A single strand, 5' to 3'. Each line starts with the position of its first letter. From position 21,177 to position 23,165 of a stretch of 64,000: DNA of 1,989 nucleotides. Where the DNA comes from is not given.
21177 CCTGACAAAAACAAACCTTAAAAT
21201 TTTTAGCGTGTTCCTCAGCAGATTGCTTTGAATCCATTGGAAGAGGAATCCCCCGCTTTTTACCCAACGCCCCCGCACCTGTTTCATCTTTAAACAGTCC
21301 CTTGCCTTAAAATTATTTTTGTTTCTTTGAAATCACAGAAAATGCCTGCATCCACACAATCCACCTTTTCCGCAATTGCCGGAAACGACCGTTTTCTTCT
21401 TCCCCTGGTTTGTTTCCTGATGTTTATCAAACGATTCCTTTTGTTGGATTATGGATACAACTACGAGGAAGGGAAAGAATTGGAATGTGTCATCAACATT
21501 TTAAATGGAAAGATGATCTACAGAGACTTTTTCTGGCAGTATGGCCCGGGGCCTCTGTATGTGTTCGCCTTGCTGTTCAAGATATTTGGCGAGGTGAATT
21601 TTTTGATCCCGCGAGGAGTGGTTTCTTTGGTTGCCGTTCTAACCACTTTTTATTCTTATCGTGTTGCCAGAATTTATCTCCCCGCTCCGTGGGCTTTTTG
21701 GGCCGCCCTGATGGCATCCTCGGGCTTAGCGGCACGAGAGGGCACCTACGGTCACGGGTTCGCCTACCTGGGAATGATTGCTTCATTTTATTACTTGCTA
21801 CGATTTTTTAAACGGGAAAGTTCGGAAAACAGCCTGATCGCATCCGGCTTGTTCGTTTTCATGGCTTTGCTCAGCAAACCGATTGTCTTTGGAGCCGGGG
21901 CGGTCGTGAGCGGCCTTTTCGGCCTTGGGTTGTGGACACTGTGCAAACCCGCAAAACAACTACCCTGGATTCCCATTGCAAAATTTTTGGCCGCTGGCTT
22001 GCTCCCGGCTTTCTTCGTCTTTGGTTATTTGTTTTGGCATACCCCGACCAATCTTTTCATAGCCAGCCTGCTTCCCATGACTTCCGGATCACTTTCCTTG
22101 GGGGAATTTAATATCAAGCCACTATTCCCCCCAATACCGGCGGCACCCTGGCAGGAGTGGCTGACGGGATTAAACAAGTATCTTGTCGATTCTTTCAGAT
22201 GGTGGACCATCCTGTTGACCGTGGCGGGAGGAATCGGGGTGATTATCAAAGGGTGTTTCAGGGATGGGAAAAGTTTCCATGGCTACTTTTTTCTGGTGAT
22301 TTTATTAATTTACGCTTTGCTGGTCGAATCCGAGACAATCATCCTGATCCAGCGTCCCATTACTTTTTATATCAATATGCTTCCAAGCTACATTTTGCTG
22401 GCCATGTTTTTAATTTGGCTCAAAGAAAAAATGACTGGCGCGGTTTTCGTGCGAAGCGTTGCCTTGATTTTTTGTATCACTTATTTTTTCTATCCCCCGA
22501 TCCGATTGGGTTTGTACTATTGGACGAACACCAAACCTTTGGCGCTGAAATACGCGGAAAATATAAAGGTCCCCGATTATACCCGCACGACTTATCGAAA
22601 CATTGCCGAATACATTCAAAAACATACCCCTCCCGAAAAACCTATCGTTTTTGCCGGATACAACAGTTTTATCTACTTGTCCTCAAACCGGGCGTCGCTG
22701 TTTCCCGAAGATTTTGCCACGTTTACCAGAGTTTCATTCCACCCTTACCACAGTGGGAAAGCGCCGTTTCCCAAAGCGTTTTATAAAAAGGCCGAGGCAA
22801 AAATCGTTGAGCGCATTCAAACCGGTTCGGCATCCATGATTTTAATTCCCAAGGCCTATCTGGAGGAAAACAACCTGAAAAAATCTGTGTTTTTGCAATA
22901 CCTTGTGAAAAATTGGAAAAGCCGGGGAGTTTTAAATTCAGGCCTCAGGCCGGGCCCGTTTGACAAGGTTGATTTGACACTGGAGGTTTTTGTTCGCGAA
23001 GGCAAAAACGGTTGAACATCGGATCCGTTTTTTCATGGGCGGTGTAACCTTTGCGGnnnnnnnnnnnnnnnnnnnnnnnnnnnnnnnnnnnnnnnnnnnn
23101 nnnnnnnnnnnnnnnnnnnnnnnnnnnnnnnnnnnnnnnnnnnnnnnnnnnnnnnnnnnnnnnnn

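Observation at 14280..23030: Low-GC 8.7-kb glycan island: GT2 + CDP-dideoxyhexose genes + B12-radical SAM + GT-C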

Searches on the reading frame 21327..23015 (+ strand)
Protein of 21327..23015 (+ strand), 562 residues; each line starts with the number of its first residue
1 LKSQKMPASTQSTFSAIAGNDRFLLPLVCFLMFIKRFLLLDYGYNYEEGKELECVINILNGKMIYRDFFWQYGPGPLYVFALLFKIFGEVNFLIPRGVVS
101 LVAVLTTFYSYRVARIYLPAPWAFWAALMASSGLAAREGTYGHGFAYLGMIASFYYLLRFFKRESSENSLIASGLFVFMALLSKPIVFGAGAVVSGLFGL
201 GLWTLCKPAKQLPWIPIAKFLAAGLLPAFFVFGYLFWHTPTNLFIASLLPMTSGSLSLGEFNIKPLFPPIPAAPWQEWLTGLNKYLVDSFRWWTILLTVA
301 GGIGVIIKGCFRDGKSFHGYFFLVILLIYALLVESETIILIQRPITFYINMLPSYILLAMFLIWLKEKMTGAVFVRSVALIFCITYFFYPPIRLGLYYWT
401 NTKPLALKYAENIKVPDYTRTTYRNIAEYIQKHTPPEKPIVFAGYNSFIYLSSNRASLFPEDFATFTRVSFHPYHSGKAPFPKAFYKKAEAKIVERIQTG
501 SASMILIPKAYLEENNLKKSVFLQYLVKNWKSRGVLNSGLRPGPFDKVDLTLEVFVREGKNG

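Call 5: search_protein_families(library=pfam, proteins=[window:21327-23015:+])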
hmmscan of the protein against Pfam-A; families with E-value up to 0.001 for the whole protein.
window:21327-23015:+ (562 aa): 0 families
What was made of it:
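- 21342..23015 (+): GT-C-fold membrane glycosyltransferase (557 aa from the ATG at 21342, or 562 aa from the TTG at 21327). It has an invariant acidic motif NYEEGKE...RDF just after TM1 and a C-terminal soluble domain. It is inferred to transfer the sugar from the lipid carrier to an unknown periplasmic acceptor. There is no Pfam hit for the protein itself (call 5).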

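Call 6: search_protein_families(library=ncbifam, proteins=[window:21327-23015:+])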
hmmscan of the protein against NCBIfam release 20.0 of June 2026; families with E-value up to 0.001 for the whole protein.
window:21327-23015:+ (562 aa): 0 families

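Call 10: find_encoding_contigs(protein=window:21327-23015:+, flank=10000, max_places=6)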
Protein window:21327-23015:+ (562 aa): no gene with exactly this product is on record in the collection.

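Call 11: find_homologous_proteins(query=window:21327-23015:+)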
Query window:21327-23015:+ (562 aa): 13 proteins with E <= 0.001 among 8000 candidates.
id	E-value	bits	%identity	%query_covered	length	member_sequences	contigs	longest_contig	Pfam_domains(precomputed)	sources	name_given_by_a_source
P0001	0.0e+0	1266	100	99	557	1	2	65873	-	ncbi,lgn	ncbi:MAG: ArnT family glycosyltransferase [Nitrospinales bacterium]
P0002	5.3e-206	704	58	95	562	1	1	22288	-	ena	-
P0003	6.0e-192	658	54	96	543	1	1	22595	PF13231.13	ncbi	-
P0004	1.3e-184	634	53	97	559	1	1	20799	-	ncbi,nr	ncbi:MAG: hypothetical protein HY579_12530 [Nitrospinae bacterium]|nr:hypothetical protein [Nitrospi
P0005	6.5e-182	625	53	97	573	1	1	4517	-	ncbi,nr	ncbi:hypothetical protein HY732_02520, partial [Candidatus Uhrbacteria bacterium]|nr:hypothetical pr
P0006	8.2e-165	568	49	98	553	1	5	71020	-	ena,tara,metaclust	tara:strand:- start:3294 stop:4955 length:1662 start_codon:yes stop_codon:yes gene_type:complete|met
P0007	2.9e-164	566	50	96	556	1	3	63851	-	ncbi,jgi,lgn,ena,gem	-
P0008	2.5e-158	547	48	98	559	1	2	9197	-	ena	-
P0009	5.2e-156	539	48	95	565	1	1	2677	-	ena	-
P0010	3.1e-149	517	47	93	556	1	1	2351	-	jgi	jgi:hypothetical protein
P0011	6.0e-143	496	46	95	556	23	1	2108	-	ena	-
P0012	3.9e-138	480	45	93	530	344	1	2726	-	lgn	-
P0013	2.8e-120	421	58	60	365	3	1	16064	-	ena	-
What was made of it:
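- Closest known: ArnT / PMT_2. Same: NCBI names the identical protein 'ArnT family glycosyltransferase' (call 11).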

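Call 12: find_encoding_contigs(protein=P0001, flank=10000, max_places=3)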
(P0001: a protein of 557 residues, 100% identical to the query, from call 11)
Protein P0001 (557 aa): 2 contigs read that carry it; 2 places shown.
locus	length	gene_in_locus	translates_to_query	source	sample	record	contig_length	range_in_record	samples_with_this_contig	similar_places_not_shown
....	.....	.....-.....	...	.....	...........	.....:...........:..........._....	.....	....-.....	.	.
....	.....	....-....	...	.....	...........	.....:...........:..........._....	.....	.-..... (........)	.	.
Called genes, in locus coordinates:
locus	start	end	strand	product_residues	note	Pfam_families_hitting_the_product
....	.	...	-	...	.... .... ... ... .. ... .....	-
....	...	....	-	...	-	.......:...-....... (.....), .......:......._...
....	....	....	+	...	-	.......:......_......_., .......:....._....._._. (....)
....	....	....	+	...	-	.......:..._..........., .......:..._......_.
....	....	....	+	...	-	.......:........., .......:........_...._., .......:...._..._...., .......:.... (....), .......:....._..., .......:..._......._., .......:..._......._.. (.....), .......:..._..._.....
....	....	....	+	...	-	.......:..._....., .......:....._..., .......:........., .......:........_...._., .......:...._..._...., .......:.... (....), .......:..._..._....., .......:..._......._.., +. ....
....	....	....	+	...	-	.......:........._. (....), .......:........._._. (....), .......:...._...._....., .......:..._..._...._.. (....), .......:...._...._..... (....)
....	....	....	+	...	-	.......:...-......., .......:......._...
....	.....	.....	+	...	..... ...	-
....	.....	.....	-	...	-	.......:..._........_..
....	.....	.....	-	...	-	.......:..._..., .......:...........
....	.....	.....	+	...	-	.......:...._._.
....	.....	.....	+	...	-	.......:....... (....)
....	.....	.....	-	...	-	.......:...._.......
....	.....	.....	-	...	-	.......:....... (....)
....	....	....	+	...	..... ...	-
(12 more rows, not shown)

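Call 13: find_encoding_contigs(protein=P0002, flank=10000, max_places=2)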
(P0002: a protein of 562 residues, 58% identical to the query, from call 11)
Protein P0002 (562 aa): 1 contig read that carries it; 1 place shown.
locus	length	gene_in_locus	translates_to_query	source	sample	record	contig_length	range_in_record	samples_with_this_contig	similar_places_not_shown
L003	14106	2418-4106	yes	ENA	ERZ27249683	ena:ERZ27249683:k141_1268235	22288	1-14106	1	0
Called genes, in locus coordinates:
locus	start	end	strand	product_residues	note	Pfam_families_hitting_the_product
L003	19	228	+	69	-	PF20487:DUF6726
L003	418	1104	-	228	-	-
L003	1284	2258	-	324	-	PF00535:Glycos_transf_2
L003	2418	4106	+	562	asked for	-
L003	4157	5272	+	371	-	PF01266:DAO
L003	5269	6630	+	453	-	PF00202:Aminotran_3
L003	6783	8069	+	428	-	PF00709:Adenylsucc_synt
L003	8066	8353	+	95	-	PF28096:CC_Se_fam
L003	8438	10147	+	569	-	PF02554:CstA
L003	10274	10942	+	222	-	PF08712:Nfu_N, PF01106:NifU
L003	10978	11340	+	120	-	-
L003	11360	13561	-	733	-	PF05359:DUF748 (faint), PF13116:YhdP, PF05170:AsmA (weak), PF13116:YhdP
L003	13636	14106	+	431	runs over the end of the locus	PF25919:BSH_CusB (faint), PF25989:YknX_C (faint), PF25917:BSH_RND, PF25973:BSH_CzcB (weak), PF25954:Beta-barrel_RND_2 (weak), PF25975:CzcB_C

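Call 14: find_encoding_contigs(protein=P0004, flank=10000, max_places=2)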
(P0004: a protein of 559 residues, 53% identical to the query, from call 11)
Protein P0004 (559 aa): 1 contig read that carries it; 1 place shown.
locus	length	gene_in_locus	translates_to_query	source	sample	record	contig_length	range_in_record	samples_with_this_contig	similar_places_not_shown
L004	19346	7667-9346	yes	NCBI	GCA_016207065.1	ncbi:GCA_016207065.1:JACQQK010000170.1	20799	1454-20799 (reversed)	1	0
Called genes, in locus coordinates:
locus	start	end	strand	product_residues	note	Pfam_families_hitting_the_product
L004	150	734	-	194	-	PF02660:G3P_acyltransf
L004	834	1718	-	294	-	PF00140:Sigma70_r1_2, PF04542:Sigma70_r2, PF04539:Sigma70_r3, PF04545:Sigma70_r4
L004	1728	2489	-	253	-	PF13512:TPR_18 (weak), PF13525:YfiO, PF24575:TPR_Slam (faint), PF07719:TPR_2 (faint), PF09976:TPR_21 (faint), PF13181:TPR_8 (faint), PF14559:TPR_19 (weak), PF13174:TPR_6 (weak), +3 more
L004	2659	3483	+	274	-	PF01618:MotA_ExbB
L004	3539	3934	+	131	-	PF02472:ExbD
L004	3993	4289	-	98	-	-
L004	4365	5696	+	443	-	PF02127:Peptidase_M18, PF05343:Peptidase_M42 (faint)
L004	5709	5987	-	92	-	PF08712:Nfu_N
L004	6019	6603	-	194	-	PF00515:TPR_1 (weak), PF07719:TPR_2 (weak), PF13424:TPR_12 (weak), PF13414:TPR_11, PF13432:TPR_16, PF13424:TPR_12 (weak), PF00515:TPR_1 (weak), PF07719:TPR_2 (weak), +6 more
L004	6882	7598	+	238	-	PF00535:Glycos_transf_2, PF10111:Glyco_tranf_2_2 (weak), PF13641:Glyco_tranf_2_3 (weak)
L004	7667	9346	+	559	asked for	-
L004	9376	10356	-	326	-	PF00106:adh_short, PF01073:3Beta_HSD, PF01370:Epimerase, PF02719:Polysacc_synt_2, PF04321:RmlD_sub_bind (weak), PF05368:NmrA, PF08659:KR (weak), PF16363:GDP_Man_Dehyd, +2 more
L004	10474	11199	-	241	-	PF00535:Glycos_transf_2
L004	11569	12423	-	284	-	PF00005:ABC_tran, PF13304:AAA_21 (weak)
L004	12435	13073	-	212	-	PF00300:His_Phos_1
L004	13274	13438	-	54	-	-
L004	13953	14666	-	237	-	PF04238:DUF420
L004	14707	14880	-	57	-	-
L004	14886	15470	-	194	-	-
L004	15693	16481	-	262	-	PF14064:HmuY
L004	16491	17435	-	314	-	-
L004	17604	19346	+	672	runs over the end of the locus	PF13534:Fer4_17 (faint), PF12797:Fer4_2 (faint), PF13183:Fer4_8, PF13187:Fer4_9 (weak), PF13237:Fer4_10, PF02754:CCG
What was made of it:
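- The GT2 plus GT-C pairing recurs without other glycan-assembly genes in L003 and L004 (calls 13, 14).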

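Call 15: find_encoding_contigs(protein=P0003, flank=10000, max_places=2)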
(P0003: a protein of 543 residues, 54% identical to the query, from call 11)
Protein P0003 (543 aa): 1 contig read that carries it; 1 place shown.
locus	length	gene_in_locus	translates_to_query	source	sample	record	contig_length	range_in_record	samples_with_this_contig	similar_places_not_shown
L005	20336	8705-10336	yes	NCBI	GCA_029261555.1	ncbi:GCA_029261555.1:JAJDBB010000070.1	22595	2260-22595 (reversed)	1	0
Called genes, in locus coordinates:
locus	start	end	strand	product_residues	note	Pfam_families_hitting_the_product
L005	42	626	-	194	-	PF02660:G3P_acyltransf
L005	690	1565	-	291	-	PF00140:Sigma70_r1_2, PF04542:Sigma70_r2, PF04539:Sigma70_r3, PF04545:Sigma70_r4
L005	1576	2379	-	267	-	PF13512:TPR_18 (faint), PF07719:TPR_2 (faint), PF13181:TPR_8 (faint), PF13525:YfiO, PF13432:TPR_16 (weak), PF12895:ANAPC3 (weak), PF14559:TPR_19 (weak), PF13174:TPR_6 (weak), +2 more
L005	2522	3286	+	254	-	PF01618:MotA_ExbB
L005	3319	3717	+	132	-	PF02472:ExbD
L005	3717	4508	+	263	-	PF02654:CobS (faint)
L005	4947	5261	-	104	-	-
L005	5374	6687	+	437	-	PF02127:Peptidase_M18, PF05343:Peptidase_M42 (faint)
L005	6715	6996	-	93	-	PF08712:Nfu_N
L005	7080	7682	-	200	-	PF00515:TPR_1 (weak), PF07719:TPR_2 (weak), PF13432:TPR_16 (weak), PF13414:TPR_11, PF00515:TPR_1 (weak), PF13181:TPR_8 (weak), PF13414:TPR_11 (weak), PF14559:TPR_19, +7 more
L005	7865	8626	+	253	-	PF13641:Glyco_tranf_2_3 (weak), PF00535:Glycos_transf_2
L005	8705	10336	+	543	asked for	PF13231:PMT_2 (weak)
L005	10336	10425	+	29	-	-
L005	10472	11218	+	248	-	PF00535:Glycos_transf_2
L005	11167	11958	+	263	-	PF00483:NTP_transferase, PF12804:NTP_transf_3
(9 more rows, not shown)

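Call 16: find_encoding_contigs(protein=P0006, flank=10000, max_places=2)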
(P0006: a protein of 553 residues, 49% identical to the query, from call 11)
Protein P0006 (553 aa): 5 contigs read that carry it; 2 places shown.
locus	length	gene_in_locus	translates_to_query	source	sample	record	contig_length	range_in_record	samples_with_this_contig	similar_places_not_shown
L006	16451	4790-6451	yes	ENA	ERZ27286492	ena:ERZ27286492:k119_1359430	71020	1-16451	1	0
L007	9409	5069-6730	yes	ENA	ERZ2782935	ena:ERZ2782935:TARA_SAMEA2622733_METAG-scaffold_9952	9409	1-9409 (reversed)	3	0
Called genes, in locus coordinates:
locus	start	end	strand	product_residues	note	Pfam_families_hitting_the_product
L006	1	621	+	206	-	?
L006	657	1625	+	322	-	PF00056:Ldh_1_N, PF03721:UDPG_MGDP_dh_N (weak), PF02866:Ldh_1_C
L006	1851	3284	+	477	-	PF00474:SSF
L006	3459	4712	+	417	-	PF13477:Glyco_trans_4_2 (weak), PF13439:Glyco_transf_4, PF13579:Glyco_trans_4_4, PF20706:GT4-conflict, PF00534:Glycos_transf_1, PF13692:Glyco_trans_1_4, PF13524:Glyco_trans_1_2 (faint)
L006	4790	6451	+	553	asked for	-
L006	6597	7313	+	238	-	PF00535:Glycos_transf_2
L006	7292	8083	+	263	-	PF00483:NTP_transferase, PF12804:NTP_transf_3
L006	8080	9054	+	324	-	PF01370:Epimerase, PF02719:Polysacc_synt_2, PF04321:RmlD_sub_bind, PF01073:3Beta_HSD, PF16363:GDP_Man_Dehyd, PF07993:NAD_binding_4 (weak)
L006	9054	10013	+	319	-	PF00106:adh_short, PF01370:Epimerase, PF02719:Polysacc_synt_2, PF04321:RmlD_sub_bind, PF01073:3Beta_HSD, PF07993:NAD_binding_4 (faint), PF16363:GDP_Man_Dehyd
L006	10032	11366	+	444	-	PF01053:Cys_Met_Meta_PP (weak), PF01041:DegT_DnrJ_EryC1, PF01212:Beta_elim_lyase (weak)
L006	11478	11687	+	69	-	-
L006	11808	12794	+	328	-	PF01370:Epimerase, PF16363:GDP_Man_Dehyd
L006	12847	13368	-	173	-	PF07603:Lcl_C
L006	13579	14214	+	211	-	PF13489:Methyltransf_23, PF03848:TehB, PF08241:Methyltransf_11, PF08242:Methyltransf_12 (weak), PF13649:Methyltransf_25, PF13847:Methyltransf_31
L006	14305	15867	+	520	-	PF10150:RNase_E_G, PF20833:RNase_E_G_Thio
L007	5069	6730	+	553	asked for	-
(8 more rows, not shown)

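Call 17: find_encoding_contigs(protein=P0007, flank=10000, max_places=2)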
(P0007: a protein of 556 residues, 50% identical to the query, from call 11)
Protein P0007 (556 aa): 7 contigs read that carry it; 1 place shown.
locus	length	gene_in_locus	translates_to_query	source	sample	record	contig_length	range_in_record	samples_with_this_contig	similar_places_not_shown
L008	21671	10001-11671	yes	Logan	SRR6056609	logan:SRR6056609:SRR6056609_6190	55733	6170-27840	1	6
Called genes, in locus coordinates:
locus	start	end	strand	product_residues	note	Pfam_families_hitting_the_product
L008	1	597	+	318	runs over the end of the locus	PF13641:Glyco_tranf_2_3, PF00535:Glycos_transf_2, PF13632:Glyco_trans_2_3 (weak)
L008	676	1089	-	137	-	PF14347:DUF4399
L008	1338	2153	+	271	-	PF09851:SHOCT (weak)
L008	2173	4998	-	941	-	PF00909:Ammonium_transp, PF00989:PAS, PF13426:PAS_9, PF00512:HisKA, PF02518:HATPase_c, PF00072:Response_reg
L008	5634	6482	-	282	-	PF08668:HDOD, PF01966:HD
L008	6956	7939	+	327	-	PF00072:Response_reg, PF13487:HD_5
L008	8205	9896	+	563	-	PF02310:B12-binding, PF04055:Radical_SAM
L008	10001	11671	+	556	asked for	-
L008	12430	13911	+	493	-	PF17152:CHASE8, PF07536:HWE_HK (weak), PF07568:HisKA_2, PF02518:HATPase_c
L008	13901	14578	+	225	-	PF00072:Response_reg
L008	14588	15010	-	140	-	PF12844:HTH_19, PF13443:HTH_26 (weak), PF01381:HTH_3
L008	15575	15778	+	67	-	-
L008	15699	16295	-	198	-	PF13689:DUF4154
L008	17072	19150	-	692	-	PF07715:Plug, PF00593:TonB_dep_Rec_b-barrel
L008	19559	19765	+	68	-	-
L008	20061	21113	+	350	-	PF00899:ThiF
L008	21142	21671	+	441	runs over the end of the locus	PF02624:YcaO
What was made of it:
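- The GT-C occurs without CDP-sugar genes nearby in L003 and L008 (calls 13, 17).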

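Call 24: search_solved_structures(query=A1, max_evalue=10)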
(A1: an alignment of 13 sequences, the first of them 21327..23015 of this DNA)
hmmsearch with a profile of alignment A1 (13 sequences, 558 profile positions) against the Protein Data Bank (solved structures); distinct sequences matched with E-value up to 10: 7.
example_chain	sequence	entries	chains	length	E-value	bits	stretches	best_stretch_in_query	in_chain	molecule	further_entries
9bz0_e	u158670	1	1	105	0.7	11.6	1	470-533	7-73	DET1- and DDB1-associated protein 1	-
8g46_E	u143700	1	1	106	0.85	11.3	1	473-533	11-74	DET1- and DDB1-associated protein 1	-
6pai_E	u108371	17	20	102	0.91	11.2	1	474-533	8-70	DET1- and DDB1-associated protein 1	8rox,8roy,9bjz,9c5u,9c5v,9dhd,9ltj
6sj7_D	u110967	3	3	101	1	11.1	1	476-533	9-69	DET1- and DDB1-associated protein 1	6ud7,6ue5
6q0r_E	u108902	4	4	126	1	11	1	470-533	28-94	DET1- and DDB1-associated protein 1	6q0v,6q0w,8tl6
9lul_L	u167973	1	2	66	1.2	10.8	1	475-529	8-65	DET1- and DDB1-associated protein 1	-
8qh5_C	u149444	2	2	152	2.5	9.8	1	475-533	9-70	DET1- and DDB1-associated protein 1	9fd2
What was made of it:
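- Tried and rejected: It found nothing relevant (call 24).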

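Call 30: predict_structure(alignment_id=A1)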
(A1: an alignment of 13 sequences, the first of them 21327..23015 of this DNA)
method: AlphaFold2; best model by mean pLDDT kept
length: 562 residues; sequences in the alignment: 13
mean_pLDDT: 80.9   pTM: 0.84
mean pLDDT of the five models: 80.9, 80.2, 79.5, 79.3, 78.2
residues with pLDDT >= 90: 185; 70-90: 268; 50-70: 80; < 50: 29
segments of 3 or more residues with pLDDT < 50: 1-11, 68-70, 250-259, 560-562
pLDDT, mean of each block of 10 residues (from residue 1): 38 59 93 88 81 85 58 81 92 89 93 94 91 61 84 94 82 95 82 90 77 85 93 78 57 44 71 63 74 87 92 87 92 70 61 92 84 81 81 79 89 90 94 92 87 87 74 65 78 89 91 88 93 91 77 82 33
secondary structure, 60 per line:
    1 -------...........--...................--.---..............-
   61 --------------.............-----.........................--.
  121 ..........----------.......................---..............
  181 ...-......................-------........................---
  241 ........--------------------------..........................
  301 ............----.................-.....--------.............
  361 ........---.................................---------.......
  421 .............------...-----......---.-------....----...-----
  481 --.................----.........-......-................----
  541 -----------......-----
elements in order: H8-18 H21-39 H46-59 H75-87 H93-117 H120-130 H141-163 H167-183 H185-206 H214-237 H241-248 H275-312 H317-333 H335-339 H348-368 H372-401 E402-404 E414-416 H417-433 E440-442 H448-453 H465-468 H483-499 E504-508 H509-512 H514-519 H521-529 E530-536 E552-557
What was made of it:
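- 21342..23015 (+): The AF2 model has pLDDT 80.9 and pTM 0.84 (call 30).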

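Call 34: fold_search(model_id=the predicted structure, library=pdb)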
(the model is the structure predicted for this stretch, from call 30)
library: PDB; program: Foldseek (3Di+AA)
matches with E <= 10: 211; with E <= 0.001: 19
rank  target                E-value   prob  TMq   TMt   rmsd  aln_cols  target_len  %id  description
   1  6ezn_F                8.5e-08  1.00  0.49  0.43  14.3       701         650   11  Cryo-EM structure of the yeast oligosaccharyltransferase (OST) complex (released 2018-01-17)
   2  7oci_F                3.6e-07  1.00  0.57  0.51  11.1       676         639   10  Cryo-EM structure of yeast Ost6p containing oligosaccharyltransferase complex (released 2022-02-16)
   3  6ftg_5                1.0e-06  1.00  0.51  0.46  13.0       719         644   11  Subtomogram average of OST-containing ribosome-translocon complexes from canine rough microsomal membranes (released 2018-03-21)
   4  6gxc_A                1.1e-06  1.00  0.48  0.40  10.6       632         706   14  Bacterial oligosaccharyltransferase PglB in complex with an inhibitory peptide and a reactive lipid-linked oligosaccha (released 2018-11-14)
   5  3rce_A                1.1e-06  1.00  0.49  0.42  11.6       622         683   14  Bacterial oligosaccharyltransferase PglB (released 2011-06-15)
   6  5gmy_A                1.6e-06  1.00  0.46  0.32  14.2       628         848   10  Crystal structure of the Archaeoglobus fulgidus oligosaccharyltransferase (O29867_ARCFU) tethered with an acceptor pep (released 2017-02-01)
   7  3wak                  3.3e-06  1.00  0.49  0.34  11.5       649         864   11  Crystal structure of the Archaeoglobus fulgidus oligosaccharyltransferase (O29867_ARCFU) in the apo form (released 2013-10-30)
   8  7e9s_A                5.1e-06  1.00  0.47  0.32  11.5       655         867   11  Archaeal oligosaccharyltransferase AglB from Archaeoglobus fulgidus in complex with an inhibitory peptide and a dolich (released 2021-09-08)
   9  3waj                  5.1e-06  1.00  0.45  0.33  15.6       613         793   12  Crystal structure of the Archaeoglobus fulgidus oligosaccharyltransferase (O29867_ARCFU) complex with Zn and sulfate (released 2013-10-30)
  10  5ogl_A                8.5e-06  1.00  0.48  0.40  11.2       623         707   13  Structure of bacterial oligosaccharyltransferase PglB in complex with an acceptor peptide and an lipid-linked oligosac (released 2017-10-25)
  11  7zlh_A                2.5e-05  1.00  0.49  0.43  11.0       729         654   11  Cryo-EM structure of C-mannosyltransferase CeDPY19, in apo state, bound to CMT2-Fab and anti-Fab nanobody (released 2023-01-11)
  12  7zlg_A                2.8e-05  1.00  0.50  0.44  10.4       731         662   12  Cryo-EM structure of C-mannosyltransferase CeDPY19, in complex with acceptor peptide and bound to CMT2-Fab and anti-Fa (released 2023-01-11)
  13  8if8_C                4.1e-05  1.00  0.45  0.43   9.2       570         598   10  Arabinosyltransferase AftA (released 2023-05-31)
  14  8if8_B                4.3e-05  1.00  0.46  0.43   8.7       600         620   10  Arabinosyltransferase AftA (released 2023-05-31)
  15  5f15                  6.3e-05  1.00  0.50  0.51  10.2       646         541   13  Crystal Structure of ArnT from Cupriavidus metallidurans bound to Undecaprenyl phosphate (released 2016-02-17)
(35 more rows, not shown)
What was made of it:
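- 21342..23015 (+): The top 19 Foldseek hits are all GT-C enzymes: STT3, PglB, AglB, DPY19, AftA, ArnT, ALG9/12 and AftB (call 34).
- On Three-component extracytoplasmic glycosylation system: The top 19 Foldseek hits are all GT-C enzymes, with E from 8.5e-8 to 2.6e-4 and TMq 0.42-0.57 (calls 30, 34).
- Closest known: ArnT / PMT_2. Different: Foldseek ranks the oligosaccharyltransferases STT3, PglB and AglB slightly ahead of ArnT (call 34).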
